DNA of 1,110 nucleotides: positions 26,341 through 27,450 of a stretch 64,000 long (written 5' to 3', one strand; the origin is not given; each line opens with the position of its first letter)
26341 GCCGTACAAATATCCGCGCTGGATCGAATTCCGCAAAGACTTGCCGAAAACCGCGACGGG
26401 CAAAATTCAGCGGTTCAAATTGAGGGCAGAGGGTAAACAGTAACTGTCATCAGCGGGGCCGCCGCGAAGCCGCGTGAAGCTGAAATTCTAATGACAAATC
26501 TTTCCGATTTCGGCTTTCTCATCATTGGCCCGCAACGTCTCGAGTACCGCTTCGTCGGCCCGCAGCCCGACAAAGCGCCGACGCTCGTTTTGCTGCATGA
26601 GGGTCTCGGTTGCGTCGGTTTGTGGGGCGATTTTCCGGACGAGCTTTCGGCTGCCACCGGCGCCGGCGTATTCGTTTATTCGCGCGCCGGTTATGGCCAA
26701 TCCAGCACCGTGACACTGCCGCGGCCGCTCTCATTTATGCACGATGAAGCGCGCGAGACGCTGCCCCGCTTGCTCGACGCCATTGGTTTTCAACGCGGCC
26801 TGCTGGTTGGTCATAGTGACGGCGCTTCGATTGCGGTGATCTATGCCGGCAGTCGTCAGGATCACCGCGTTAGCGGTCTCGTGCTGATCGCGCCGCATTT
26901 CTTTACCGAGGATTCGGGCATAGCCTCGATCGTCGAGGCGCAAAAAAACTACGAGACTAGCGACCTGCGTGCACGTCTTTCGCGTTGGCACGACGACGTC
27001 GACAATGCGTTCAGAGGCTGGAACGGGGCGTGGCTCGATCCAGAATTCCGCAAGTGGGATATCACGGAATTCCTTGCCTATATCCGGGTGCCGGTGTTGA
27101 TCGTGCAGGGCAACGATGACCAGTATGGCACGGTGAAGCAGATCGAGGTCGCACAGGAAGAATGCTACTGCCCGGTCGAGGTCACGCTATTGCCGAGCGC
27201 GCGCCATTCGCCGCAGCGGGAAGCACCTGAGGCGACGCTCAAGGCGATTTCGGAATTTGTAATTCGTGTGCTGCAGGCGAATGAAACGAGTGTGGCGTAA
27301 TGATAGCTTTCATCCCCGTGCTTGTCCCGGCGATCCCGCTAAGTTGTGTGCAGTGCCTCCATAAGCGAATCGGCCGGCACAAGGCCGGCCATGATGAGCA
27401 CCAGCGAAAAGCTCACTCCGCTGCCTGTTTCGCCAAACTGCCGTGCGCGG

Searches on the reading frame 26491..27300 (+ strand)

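Call 96: search_protein_families(library=ncbifam, proteins=[window:26491-27300:+], max_evalue=1e-10)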
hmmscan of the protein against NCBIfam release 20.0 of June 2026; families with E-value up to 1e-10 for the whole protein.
window:26491-27300:+ (269 aa): 4 families
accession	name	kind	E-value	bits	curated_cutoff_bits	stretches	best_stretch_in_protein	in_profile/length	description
NF051488.1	bifunc_PcaDC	exception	1e-13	51.2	390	0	17-134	2-110/375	bifunctional 3-oxoadipate enol-lactonase/4-carboxymuconolactone decarboxylase PcaDC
TIGR02427.1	protocat_pcaD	equivalog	8.1e-13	48.3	255.85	0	17-257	2-250/251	3-oxoadipate enol-lactonase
NF011457.0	PRK14875.1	equivalog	1.8e-11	43.6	307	0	27-138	130-234/372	acetoin dehydrogenase dihydrolipoyllysine-residue acetyltransferase subunit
NF045945.1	ProImpepLactob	equivalog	7.5e-11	42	400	0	17-133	15-129/293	proline iminopeptidase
